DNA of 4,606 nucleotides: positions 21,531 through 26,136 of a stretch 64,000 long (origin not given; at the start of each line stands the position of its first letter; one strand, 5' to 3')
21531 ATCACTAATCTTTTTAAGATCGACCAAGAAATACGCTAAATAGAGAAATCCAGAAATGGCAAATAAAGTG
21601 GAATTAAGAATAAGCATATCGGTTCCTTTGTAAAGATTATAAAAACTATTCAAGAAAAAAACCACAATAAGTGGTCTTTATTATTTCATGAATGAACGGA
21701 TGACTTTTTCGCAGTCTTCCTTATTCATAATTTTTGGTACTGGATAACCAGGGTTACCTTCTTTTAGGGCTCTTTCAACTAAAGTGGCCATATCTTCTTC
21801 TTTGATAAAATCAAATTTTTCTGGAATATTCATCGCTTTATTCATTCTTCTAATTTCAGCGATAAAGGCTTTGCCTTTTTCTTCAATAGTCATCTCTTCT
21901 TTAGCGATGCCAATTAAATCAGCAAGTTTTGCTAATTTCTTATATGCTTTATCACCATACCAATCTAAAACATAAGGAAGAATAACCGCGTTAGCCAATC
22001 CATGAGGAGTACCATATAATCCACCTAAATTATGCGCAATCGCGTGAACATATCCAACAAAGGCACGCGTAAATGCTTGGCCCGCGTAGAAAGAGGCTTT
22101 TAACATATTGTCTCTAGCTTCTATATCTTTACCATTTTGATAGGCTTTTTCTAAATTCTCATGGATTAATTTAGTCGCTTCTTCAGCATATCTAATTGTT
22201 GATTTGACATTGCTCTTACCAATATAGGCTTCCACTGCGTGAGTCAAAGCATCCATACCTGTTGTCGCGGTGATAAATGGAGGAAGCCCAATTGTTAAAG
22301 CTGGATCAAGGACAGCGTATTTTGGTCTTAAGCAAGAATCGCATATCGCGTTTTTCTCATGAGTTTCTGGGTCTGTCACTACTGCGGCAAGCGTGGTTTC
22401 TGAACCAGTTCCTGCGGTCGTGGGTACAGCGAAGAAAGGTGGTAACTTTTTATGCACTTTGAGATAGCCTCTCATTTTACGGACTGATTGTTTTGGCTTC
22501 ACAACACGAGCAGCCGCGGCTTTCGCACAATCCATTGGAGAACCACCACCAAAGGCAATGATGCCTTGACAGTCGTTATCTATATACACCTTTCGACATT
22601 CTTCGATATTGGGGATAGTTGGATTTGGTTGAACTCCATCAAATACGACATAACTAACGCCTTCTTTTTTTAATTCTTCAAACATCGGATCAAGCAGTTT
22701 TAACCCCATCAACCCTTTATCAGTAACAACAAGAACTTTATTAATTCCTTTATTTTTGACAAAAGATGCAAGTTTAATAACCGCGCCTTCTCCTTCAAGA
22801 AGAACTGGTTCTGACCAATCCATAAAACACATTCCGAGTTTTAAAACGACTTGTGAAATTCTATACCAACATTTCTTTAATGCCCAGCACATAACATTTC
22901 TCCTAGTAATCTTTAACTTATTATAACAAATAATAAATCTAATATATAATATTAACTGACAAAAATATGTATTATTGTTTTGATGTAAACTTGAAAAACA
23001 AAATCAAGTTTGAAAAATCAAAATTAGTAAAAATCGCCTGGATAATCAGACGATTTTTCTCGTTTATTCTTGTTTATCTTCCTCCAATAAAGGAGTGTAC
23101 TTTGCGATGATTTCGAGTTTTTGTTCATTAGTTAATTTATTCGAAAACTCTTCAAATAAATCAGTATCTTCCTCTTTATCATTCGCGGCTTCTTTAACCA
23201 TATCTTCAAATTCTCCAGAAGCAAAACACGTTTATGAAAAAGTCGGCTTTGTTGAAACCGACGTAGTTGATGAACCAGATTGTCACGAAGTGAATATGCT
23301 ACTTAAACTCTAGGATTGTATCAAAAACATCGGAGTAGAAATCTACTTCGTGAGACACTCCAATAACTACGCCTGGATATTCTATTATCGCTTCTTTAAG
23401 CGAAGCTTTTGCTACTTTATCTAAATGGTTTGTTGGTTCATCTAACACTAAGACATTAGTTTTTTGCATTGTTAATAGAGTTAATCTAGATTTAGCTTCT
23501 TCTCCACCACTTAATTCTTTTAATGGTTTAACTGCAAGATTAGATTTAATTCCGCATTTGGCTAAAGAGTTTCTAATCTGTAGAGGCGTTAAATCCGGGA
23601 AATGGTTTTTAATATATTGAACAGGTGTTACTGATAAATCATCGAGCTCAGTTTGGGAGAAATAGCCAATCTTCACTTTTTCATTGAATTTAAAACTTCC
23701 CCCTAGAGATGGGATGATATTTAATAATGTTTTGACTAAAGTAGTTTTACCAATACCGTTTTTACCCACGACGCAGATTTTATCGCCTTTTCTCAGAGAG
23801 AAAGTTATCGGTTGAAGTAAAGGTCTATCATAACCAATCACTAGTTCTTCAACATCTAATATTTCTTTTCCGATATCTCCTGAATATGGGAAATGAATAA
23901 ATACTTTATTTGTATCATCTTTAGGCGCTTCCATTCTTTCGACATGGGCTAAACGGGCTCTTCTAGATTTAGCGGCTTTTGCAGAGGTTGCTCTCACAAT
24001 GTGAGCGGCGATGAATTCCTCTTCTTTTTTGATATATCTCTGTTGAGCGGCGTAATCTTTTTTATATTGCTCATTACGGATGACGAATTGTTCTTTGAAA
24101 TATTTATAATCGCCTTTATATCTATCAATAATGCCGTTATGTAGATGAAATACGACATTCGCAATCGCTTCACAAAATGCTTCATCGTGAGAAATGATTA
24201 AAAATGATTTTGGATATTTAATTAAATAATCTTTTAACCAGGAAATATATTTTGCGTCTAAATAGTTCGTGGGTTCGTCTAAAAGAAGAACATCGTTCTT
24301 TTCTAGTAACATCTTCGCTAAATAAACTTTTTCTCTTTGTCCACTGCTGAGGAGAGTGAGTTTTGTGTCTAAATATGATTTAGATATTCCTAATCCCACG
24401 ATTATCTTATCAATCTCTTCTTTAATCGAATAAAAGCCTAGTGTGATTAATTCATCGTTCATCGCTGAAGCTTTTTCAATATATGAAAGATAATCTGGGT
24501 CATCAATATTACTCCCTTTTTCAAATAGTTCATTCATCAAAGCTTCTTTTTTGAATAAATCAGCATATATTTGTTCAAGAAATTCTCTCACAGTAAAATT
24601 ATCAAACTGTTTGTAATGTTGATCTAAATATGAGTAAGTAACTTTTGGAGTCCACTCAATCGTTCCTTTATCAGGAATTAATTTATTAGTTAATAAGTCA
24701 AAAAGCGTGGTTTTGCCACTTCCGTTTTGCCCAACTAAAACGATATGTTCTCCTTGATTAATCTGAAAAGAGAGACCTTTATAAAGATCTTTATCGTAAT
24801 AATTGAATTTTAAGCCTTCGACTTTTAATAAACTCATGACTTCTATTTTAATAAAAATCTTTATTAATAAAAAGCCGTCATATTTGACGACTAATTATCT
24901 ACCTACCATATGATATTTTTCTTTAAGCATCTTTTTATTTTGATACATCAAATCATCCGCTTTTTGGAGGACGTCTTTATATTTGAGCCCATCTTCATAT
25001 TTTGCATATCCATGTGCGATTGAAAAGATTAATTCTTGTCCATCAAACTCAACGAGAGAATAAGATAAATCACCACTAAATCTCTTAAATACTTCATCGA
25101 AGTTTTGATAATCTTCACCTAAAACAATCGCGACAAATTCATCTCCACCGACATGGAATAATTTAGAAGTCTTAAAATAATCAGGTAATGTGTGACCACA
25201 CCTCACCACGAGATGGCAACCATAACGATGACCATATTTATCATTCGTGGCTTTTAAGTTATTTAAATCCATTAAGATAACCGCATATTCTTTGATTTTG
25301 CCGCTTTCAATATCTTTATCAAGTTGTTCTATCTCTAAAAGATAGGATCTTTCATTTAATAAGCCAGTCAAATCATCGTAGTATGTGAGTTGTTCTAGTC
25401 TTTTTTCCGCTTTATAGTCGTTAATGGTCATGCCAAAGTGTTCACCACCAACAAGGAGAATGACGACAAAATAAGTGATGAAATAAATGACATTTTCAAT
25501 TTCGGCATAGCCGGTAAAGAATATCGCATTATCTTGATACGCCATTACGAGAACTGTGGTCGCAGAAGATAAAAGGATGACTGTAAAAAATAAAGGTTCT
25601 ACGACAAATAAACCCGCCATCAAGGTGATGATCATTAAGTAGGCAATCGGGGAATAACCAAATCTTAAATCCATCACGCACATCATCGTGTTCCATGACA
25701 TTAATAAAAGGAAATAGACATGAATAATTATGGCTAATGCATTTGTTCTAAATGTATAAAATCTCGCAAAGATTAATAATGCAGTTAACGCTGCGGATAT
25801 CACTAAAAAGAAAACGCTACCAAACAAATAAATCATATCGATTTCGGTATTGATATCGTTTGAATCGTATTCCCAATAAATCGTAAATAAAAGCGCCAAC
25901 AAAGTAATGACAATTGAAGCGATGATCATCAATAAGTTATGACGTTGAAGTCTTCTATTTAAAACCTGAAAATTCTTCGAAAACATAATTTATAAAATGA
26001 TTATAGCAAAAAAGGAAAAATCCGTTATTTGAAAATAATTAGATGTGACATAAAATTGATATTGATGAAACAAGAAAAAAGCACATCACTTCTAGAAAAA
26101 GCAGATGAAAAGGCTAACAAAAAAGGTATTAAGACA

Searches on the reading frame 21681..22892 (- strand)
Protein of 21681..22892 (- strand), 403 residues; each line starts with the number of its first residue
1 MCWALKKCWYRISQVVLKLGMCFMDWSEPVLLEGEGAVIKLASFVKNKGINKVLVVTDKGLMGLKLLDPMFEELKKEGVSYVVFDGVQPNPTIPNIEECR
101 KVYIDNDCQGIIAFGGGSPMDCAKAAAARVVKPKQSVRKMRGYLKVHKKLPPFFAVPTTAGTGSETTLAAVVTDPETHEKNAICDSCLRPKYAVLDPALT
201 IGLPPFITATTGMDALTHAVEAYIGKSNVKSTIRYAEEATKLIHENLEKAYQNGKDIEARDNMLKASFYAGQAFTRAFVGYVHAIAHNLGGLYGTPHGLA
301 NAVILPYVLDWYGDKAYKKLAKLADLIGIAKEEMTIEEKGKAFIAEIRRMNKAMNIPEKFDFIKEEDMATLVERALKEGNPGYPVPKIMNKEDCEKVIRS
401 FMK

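Call 65: search_protein_families(library=pfam, proteins=[window:21681-22892:-], max_evalue=0.00001)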
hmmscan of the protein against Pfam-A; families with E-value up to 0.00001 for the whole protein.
window:21681-22892:- (403 aa): 3 families
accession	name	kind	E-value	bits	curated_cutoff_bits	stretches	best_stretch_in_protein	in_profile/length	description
PF00465.25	Fe-ADH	-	3.5e-49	167.1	31.3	1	32-197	5-168/168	Iron-containing alcohol dehydrogenase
PF25137.1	ADH_Fe_C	-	9.7e-49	166.1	27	1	208-400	1-192/194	Fe-containing alcohol dehydrogenase family, C-terminal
PF13685.12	Fe-ADH_2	-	1.5e-10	41.7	28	1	34-133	3-100/149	Iron-containing alcohol dehydrogenase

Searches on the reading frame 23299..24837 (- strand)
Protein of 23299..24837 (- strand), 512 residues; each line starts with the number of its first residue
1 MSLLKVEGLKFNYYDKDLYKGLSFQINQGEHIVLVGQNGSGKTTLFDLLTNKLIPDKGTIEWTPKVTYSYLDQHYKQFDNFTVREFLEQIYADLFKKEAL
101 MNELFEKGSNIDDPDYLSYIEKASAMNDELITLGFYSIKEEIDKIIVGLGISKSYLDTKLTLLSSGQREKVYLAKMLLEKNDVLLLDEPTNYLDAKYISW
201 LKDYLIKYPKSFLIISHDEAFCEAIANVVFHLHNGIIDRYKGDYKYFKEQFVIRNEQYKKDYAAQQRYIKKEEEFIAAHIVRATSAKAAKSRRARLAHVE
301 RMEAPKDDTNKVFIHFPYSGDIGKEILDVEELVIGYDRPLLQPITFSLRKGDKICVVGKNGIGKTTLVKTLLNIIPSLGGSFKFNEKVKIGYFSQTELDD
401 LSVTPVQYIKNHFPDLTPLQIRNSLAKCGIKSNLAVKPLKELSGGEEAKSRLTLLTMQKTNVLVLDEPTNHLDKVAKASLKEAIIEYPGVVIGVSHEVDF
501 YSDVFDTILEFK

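Call 66: search_protein_families(library=pfam, proteins=[window:23299-24837:-], max_evalue=0.00001)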
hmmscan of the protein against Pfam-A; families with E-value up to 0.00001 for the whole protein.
window:23299-24837:- (512 aa): 11 families
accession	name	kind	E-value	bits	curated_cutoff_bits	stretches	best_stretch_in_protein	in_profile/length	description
PF00005.33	ABC_tran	-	1.6e-44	152.3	25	2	20-191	2-137/137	ABC transporter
PF12848.13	ABC_tran_Xtn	-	1.4e-19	70.4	25.9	1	230-311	1-82/85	ABC transporter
PF13304.12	AAA_21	-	3.7e-15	57.2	27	0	122-199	220-277/304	AAA domain, putative AbiEii toxin, Type IV TA system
PF13555.12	AAA_29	-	1.1e-09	38.3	27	0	18-57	11-50/61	P-loop containing region of AAA domain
PF02463.25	SMC_N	-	2.5e-09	37.3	40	0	30-47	25-42/220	RecF/RecN/SMC N terminal domain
PF13401.12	AAA_22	-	1.7e-08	35.3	27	0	29-94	5-62/130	AAA domain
PF13191.12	AAA_16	-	2.8e-08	34.9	32.6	0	28-107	23-85/167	AAA ATPase domain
PF20720.3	nSTAND3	-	4.7e-07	30.1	27.2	0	23-88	11-76/155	Novel STAND NTPase 3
PF05729.18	NACHT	-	1.8e-06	28.3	26.7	0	354-373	3-22/167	NACHT domain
PF00931.28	NB-ARC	-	2.2e-06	27.6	23.5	0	354-390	21-57/248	NB-ARC domain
PF02367.23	TsaE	-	5.3e-06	26.8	26.6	0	21-56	13-48/128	Threonylcarbamoyl adenosine biosynthesis protein TsaE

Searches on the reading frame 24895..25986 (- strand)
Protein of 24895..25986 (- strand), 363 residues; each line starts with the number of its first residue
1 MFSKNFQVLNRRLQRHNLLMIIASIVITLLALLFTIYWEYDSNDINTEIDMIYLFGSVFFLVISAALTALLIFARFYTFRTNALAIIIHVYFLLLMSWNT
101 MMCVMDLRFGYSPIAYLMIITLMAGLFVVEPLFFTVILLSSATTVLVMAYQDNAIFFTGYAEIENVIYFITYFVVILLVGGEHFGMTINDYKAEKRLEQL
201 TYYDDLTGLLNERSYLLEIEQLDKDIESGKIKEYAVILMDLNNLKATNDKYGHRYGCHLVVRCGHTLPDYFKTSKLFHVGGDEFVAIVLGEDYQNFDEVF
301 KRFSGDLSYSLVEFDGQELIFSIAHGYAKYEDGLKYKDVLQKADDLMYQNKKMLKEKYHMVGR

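Call 66: search_protein_families(library=pfam, proteins=[window:24895-25986:-], max_evalue=0.00001)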
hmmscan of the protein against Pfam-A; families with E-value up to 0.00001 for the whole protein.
window:24895-25986:- (363 aa): 1 family
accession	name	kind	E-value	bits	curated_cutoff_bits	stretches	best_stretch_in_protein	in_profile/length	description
PF00990.26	GGDEF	-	6.6e-20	71.9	23.8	1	202-353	2-157/161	Diguanylate cyclase, GGDEF domain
